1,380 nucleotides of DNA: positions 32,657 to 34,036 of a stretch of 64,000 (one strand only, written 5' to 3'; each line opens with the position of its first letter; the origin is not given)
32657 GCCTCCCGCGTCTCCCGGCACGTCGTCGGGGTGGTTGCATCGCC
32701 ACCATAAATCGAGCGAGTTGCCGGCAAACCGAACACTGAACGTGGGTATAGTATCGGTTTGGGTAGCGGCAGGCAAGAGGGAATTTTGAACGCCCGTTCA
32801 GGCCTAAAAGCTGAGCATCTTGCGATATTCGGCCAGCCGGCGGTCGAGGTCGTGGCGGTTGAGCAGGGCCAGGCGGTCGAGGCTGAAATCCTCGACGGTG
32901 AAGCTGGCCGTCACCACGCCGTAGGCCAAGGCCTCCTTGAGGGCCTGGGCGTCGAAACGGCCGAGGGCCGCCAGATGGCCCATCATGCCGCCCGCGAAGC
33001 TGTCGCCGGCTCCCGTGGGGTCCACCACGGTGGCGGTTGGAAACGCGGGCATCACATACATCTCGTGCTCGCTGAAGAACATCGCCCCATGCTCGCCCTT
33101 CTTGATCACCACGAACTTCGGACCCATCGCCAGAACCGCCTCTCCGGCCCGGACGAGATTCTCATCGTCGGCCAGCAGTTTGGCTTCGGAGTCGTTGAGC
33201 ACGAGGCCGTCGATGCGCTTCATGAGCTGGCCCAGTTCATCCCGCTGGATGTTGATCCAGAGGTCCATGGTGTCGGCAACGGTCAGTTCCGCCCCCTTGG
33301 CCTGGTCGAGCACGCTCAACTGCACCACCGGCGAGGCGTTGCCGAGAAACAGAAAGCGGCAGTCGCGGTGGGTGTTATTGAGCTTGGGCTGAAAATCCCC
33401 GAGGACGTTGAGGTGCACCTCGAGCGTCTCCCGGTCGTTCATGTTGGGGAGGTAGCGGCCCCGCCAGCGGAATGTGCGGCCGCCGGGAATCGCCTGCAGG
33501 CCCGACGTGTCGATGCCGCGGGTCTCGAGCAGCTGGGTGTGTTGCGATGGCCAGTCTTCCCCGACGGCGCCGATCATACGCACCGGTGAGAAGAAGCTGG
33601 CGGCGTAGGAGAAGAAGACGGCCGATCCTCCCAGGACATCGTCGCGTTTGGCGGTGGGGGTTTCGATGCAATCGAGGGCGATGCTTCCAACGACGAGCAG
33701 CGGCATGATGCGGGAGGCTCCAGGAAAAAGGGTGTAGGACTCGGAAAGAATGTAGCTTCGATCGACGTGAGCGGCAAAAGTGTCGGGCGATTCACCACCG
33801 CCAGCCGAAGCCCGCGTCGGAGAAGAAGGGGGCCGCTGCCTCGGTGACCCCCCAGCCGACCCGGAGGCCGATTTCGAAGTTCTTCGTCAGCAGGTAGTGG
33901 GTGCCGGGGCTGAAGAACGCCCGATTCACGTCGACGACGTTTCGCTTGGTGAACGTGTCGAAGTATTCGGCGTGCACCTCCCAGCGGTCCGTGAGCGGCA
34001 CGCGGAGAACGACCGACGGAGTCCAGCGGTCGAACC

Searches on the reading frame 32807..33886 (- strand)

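Call 92: search_protein_families(library=pfam, proteins=[window:32807-33886:-], max_evalue=0.0001)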
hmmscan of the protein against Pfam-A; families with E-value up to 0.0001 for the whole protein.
window:32807-33886:- (360 aa): 1 family
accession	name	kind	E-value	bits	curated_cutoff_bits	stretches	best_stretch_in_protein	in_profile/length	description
PF00294.29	PfkB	-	3.4e-27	96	25.8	1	93-334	44-293/302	pfkB family carbohydrate kinase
